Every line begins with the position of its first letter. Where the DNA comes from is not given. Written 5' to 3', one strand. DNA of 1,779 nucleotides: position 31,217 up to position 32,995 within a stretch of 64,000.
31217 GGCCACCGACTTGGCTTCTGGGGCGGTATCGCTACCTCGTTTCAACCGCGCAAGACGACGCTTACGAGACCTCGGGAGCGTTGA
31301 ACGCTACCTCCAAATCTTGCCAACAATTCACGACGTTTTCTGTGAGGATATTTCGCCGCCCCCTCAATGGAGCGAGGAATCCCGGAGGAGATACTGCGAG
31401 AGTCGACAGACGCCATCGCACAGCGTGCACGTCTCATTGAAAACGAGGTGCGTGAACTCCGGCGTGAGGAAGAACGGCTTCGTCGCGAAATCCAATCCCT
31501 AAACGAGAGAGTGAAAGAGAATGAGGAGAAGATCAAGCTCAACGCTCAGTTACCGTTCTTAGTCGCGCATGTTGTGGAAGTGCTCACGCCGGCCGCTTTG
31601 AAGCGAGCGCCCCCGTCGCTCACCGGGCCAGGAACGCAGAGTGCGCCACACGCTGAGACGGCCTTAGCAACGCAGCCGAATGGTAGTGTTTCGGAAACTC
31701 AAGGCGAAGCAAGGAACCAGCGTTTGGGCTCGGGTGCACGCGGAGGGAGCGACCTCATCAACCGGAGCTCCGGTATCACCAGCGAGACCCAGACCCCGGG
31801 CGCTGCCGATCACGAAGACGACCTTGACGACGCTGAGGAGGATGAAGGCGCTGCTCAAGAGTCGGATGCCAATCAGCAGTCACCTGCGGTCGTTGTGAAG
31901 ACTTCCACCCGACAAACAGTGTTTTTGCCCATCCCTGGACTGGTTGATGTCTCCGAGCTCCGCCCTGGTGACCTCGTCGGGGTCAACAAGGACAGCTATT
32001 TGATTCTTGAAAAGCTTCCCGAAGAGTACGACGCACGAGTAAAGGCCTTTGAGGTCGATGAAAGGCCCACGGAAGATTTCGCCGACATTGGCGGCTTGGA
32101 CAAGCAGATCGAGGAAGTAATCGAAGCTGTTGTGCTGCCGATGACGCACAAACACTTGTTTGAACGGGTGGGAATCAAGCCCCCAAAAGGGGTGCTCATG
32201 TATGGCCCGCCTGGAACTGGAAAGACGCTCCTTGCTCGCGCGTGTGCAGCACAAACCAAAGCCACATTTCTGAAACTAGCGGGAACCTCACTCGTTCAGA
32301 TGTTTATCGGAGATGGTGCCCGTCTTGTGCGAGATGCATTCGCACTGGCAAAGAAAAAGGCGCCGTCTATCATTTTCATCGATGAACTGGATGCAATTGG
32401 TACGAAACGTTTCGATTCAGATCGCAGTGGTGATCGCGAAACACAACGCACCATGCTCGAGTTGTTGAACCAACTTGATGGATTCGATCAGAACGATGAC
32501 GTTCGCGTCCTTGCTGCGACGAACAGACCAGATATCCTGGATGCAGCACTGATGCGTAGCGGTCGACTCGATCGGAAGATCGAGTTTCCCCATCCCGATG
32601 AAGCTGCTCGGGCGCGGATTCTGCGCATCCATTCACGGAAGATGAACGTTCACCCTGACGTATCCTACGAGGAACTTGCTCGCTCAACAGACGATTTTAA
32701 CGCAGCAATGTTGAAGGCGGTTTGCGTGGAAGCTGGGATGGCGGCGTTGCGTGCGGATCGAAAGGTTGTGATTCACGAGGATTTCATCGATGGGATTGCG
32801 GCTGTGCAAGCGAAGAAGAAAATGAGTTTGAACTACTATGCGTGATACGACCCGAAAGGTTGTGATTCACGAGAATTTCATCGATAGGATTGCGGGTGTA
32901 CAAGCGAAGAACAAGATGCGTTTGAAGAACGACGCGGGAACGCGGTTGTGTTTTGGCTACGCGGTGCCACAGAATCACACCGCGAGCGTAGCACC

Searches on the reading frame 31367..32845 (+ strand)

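Call 69: search_protein_families(library=pfam, proteins=[window:31367-32845:+])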
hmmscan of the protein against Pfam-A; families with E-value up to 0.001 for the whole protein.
window:31367-32845:+ (492 aa): 6 families
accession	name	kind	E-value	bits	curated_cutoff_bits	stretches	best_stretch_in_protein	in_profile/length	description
PF00004.35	AAA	-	1.3e-42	145.8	21.2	1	276-408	1-130/131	ATPase family associated with various cellular activities (AAA)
PF17862.7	AAA_lid_3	-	1.3e-11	44.3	27.2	1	431-473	1-43/45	AAA+ lid domain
PF16450.11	Prot_ATP_ID_OB_C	-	1.2e-09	38.3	23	1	175-218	13-56/56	Proteasomal ATPase OB C-terminal domain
PF20720.3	nSTAND3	-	3.6e-07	30.4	27.2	1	276-422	20-152/155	Novel STAND NTPase 3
PF13191.12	AAA_16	-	1.1e-06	29.7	32.6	1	262-298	13-49/167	AAA ATPase domain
PF07728.20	AAA_5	-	6.7e-06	26.6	22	1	275-394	1-134/139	AAA domain (dynein-related subfamily)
